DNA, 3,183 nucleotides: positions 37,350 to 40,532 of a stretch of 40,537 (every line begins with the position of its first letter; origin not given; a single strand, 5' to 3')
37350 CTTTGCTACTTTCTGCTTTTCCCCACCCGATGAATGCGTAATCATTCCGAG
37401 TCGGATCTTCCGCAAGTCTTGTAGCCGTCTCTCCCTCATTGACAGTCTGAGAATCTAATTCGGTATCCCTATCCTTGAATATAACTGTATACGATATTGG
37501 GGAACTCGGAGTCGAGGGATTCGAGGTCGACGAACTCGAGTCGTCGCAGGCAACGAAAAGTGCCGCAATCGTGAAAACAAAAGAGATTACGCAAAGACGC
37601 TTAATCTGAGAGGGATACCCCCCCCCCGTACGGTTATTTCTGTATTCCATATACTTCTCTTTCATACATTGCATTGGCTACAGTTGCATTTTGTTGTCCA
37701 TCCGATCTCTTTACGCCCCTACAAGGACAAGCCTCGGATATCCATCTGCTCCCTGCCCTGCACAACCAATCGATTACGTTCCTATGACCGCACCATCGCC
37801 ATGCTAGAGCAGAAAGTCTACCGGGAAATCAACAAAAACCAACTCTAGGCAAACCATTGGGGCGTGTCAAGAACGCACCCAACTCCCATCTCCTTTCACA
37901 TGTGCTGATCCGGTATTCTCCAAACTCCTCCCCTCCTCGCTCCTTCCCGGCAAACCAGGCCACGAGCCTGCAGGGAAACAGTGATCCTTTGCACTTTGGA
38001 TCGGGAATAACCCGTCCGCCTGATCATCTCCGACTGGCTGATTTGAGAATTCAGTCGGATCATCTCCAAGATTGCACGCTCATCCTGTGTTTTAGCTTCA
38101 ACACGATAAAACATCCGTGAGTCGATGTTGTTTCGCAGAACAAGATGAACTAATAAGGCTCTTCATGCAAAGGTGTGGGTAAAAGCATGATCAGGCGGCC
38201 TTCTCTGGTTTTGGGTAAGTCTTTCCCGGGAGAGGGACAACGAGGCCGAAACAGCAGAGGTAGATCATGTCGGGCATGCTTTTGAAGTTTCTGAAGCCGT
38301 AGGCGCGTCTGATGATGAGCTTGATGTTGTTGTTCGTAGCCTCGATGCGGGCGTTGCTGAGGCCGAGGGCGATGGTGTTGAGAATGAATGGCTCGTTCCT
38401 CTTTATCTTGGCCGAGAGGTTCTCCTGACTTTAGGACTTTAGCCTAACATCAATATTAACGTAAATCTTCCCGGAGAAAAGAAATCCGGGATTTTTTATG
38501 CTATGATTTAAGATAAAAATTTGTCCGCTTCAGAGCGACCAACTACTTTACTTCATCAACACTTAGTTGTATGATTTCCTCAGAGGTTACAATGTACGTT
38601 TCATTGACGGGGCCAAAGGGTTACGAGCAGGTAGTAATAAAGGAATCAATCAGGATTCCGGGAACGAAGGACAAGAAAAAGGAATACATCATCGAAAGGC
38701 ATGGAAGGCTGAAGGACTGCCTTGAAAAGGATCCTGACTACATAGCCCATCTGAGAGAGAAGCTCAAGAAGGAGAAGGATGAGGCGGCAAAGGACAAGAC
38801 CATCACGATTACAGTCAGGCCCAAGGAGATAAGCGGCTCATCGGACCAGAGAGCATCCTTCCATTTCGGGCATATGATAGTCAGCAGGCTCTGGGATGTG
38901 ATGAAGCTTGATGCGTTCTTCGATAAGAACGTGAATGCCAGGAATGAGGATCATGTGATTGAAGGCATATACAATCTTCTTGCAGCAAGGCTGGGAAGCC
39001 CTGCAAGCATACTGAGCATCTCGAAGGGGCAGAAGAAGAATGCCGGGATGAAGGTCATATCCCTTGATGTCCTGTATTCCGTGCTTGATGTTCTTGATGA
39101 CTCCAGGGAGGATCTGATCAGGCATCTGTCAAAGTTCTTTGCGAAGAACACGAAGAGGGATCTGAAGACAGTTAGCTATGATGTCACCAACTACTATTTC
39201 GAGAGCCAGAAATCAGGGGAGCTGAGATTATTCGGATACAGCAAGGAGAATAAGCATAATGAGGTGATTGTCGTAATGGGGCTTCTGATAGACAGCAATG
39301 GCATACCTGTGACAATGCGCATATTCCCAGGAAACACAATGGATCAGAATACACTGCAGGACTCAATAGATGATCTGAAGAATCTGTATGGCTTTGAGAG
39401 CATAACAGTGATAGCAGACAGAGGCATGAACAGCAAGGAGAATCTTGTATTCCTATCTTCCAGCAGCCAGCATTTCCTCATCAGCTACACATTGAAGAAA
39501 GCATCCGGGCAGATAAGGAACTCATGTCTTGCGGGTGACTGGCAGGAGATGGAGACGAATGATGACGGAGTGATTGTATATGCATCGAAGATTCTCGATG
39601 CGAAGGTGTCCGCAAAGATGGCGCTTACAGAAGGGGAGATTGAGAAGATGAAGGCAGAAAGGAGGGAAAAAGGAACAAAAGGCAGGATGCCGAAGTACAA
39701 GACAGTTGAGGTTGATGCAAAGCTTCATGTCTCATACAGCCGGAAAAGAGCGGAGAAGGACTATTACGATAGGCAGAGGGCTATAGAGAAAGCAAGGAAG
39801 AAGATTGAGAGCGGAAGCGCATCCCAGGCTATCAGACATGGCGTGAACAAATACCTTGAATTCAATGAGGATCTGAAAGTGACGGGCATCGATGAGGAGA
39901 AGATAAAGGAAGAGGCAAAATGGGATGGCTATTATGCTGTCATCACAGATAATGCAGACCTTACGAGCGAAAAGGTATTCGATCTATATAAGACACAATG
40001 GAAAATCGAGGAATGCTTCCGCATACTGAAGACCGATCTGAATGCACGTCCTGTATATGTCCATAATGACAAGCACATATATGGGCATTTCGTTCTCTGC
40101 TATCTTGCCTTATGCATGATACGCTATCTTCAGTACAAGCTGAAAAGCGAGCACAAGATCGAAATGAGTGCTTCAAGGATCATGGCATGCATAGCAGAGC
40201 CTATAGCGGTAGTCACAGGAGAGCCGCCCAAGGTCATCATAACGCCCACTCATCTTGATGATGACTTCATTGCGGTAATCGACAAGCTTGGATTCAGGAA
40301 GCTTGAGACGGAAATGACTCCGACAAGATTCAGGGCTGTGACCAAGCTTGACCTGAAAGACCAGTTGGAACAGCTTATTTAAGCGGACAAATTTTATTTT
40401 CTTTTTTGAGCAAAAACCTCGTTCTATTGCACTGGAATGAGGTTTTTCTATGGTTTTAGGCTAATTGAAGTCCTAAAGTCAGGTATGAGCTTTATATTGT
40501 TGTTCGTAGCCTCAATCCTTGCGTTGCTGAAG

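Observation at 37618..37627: A G10 tract in the 5' coding region of the List-Bact/LRR lipoprotein, upstream of its signal peptide (candidate translational ON/OFF switch)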

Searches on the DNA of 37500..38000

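Call 60: search_rna_families(source=window, start=37500, end=38000, threshold=evalue, max_evalue=1)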
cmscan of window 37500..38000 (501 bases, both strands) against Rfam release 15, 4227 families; matches with E-value up to 1: 0.
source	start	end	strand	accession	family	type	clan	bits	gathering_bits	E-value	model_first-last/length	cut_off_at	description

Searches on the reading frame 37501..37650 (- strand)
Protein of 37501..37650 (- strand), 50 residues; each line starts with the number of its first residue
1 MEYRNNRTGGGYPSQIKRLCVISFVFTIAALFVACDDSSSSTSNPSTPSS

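Call 33: find_homologous_proteins(query=A2, max_evalue=10)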
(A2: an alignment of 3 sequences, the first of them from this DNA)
Query A2 (3 sequences): 16 candidates shared short words with the query, none scored E <= 10.
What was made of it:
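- Tried and rejected: The search against the 5.8-billion-protein set found no hit (call 33).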

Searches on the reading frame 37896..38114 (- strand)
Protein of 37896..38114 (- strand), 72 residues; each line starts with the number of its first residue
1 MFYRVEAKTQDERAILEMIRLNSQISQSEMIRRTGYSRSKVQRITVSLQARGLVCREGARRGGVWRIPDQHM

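Call 25: search_protein_families(library=pfam, proteins=[window:37896-38114:-], max_evalue=0.01)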
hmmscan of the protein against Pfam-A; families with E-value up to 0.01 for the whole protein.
window:37896-38114:- (72 aa): 8 families
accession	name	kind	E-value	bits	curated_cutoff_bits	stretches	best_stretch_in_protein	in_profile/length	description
PF12802.13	MarR_2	-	4.6e-08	33.5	27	1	14-61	9-57/61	MarR family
PF13412.12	HTH_24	-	4.6e-06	26.6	21.9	1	13-54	6-47/48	Winged helix-turn-helix DNA-binding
PF09339.16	HTH_IclR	-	8.4e-06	25.9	22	1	15-56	8-50/52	IclR helix-turn-helix domain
PF25213.1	HVO_A0261_N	-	1.6e-05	25.1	35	1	8-59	9-59/86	HVO_A0261 N-terminal domain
PF24034.1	DUF7343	-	0.00016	21.9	27.6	1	10-54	3-48/62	Domain of unknown function (DUF7343)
PF13545.12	HTH_Crp_2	-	0.0028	18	27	1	20-69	18-63/70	Crp-like helix-turn-helix domain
PF13560.12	HTH_31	-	0.0048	17.6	27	1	16-44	6-34/64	Helix-turn-helix domain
PF01978.25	TrmB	-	0.0057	16.9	25.6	1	26-58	24-56/68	Sugar-specific transcriptional regulator TrmB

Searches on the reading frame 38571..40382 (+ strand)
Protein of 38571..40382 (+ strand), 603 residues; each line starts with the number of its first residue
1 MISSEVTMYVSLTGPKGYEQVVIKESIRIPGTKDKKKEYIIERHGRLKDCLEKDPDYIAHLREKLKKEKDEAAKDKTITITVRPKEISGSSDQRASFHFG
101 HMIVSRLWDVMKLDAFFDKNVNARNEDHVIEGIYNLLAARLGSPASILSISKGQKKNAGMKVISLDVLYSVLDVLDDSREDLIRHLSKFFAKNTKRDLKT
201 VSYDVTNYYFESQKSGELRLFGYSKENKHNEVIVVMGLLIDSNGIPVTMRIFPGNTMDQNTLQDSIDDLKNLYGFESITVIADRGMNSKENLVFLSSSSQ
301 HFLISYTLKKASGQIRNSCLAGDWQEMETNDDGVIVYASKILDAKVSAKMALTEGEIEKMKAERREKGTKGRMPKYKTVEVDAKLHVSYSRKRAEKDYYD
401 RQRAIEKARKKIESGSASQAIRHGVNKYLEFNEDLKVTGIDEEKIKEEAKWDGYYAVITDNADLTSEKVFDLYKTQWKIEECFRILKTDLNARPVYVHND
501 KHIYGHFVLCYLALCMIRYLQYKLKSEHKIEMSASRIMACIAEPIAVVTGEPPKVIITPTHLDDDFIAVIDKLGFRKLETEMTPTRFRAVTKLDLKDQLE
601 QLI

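Call 25: search_protein_families(library=pfam, proteins=[P0021, window:38571-40382:+], max_evalue=0.01)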
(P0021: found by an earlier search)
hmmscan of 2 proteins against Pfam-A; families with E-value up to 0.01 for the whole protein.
P0021 (202 aa): 1 family
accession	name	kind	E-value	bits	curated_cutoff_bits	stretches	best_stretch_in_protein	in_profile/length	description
PF07603.17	Lcl_C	-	1.3e-05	25.9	34.9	1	119-200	38-117/117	Lcl C-terminal domain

window:38571-40382:+ (603 aa): 1 family
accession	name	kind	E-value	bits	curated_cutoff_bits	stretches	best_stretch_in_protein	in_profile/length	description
PF01609.27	DDE_Tnp_1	-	2.2e-15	57.4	23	1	222-516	26-200/200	Transposase DDE domain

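Call 44: search_protein_families(library=ncbifam, proteins=[P0021, window:38571-40382:+], max_evalue=0.001)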
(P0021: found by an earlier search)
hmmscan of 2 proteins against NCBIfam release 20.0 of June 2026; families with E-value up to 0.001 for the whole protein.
P0021 (202 aa): 0 families

window:38571-40382:+ (603 aa): 11 families
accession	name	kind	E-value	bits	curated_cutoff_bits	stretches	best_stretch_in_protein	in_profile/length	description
NF033559.2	transpos_IS1634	equivalog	1.1e-101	341.3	100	1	40-575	5-481/483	IS1634 family transposase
NF033592.1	transpos_IS4_1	equivalog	3e-11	43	115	1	232-520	137-331/332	IS4 family transposase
NF049999.1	transpos_IS701_3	equivalog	8.8e-09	34.7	170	1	444-531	288-371/412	IS701 family transposase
NF049921.1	transpos_IS701_2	equivalog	7.3e-07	28.9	250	1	454-526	224-296/318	IS701 family transposase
NF033551.1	transpos_IS1182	equivalog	4.5e-06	25.8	270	1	241-326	275-364/488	IS1182 family transposase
NF033580.1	transpos_IS5_3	equivalog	5.1e-06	26.2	110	0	238-291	132-185/258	IS5 family transposase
NF033540.2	transpos_IS701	equivalog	1.5e-05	24.4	150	1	451-518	293-360/363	IS701 family transposase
NF033539.1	transpos_IS1380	equivalog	4e-05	22.4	180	0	175-338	109-274/419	IS1380 family transposase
NF049925.1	transpos_IS4_4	equivalog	4.3e-05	22.4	250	1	445-519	294-369/449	IS4 family transposase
NF033591.1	transpos_IS4_2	equivalog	5.6e-05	22.4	152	1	397-518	204-278/340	IS4 family transposase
NF033578.1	transpos_IS5_1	equivalog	0.00051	19.3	275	1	227-291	277-342/419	IS5 family transposase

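Call 53: search_dna_similar(query=window:38571-40382:+, collection=plasmids, mode=protein, max_rows=10)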
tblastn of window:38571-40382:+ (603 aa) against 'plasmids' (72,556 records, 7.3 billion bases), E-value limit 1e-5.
Records with a match: 113; places in all: 206; records where one place covers at least 80% of the query: 0.
Best place of each record, by identity: <60% 113.
By first word of the organism name: Rhodococcus 34; Mesorhizobium 11; Acidiphilium 6; Cereibacter 5; Mycobacterium 4; Streptomyces 4; Alicyclobacillus 3; Novosphingobium 3; Pseudonocardia 3; Dietzia 3; and 28 more.
By predicted mobility (MOB-suite, as given by PLSDB): non-mobilizable 62; mobilizable 28; conjugative 23.
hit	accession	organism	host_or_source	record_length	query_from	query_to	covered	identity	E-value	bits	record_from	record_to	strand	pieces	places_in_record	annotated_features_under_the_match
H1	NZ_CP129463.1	Rhodococcus sp. M8-35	cell culture,nitrile contaminated soil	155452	131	600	78%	26.4%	2e-17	157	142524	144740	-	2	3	IS1634 family transposase (x2)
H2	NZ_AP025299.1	Persicobacter psychrovividus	-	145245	136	524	65%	29.6%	4e-38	158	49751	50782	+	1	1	IS1634 family transposase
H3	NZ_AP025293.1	Persicobacter psychrovividus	-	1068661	136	524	65%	29.6%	1e-37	157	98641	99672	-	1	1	none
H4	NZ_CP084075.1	Fusobacterium vincentii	-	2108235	1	597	68%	27.7%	2e-14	143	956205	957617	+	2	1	none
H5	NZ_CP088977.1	Rhodococcus pyridinivorans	pure culture,soil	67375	131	575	74%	24.8%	5e-24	115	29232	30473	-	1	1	IS1634 family transposase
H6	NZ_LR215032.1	Mycoplasmopsis gallopavonis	Bird (Turkey),Air sacs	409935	194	537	57%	31.4%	3e-37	155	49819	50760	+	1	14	IS1634 family transposase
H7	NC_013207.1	Alicyclobacillus acidocaldarius subsp. acidocaldarius DSM ...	-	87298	100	506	67%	26.3%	6e-19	99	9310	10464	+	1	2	none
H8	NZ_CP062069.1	Lactobacillus johnsonii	swine,cell culture,feces,feces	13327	187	527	57%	31.2%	2e-34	147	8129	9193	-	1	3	IS1634 family transposase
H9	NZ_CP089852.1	Ligilactobacillus salivarius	Pig,faecal sample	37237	187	527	57%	31.2%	2e-34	147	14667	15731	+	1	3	IS1634 family transposase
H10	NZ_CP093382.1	Rhodococcus opacus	cell culture,forest soil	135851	179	573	66%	26.7%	8e-25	117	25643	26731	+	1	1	none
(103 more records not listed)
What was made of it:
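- Tried and rejected: A tblastn of the IS1634 transposase against plasmids gave only hits of 32% identity or less in unrelated taxa (call 53).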
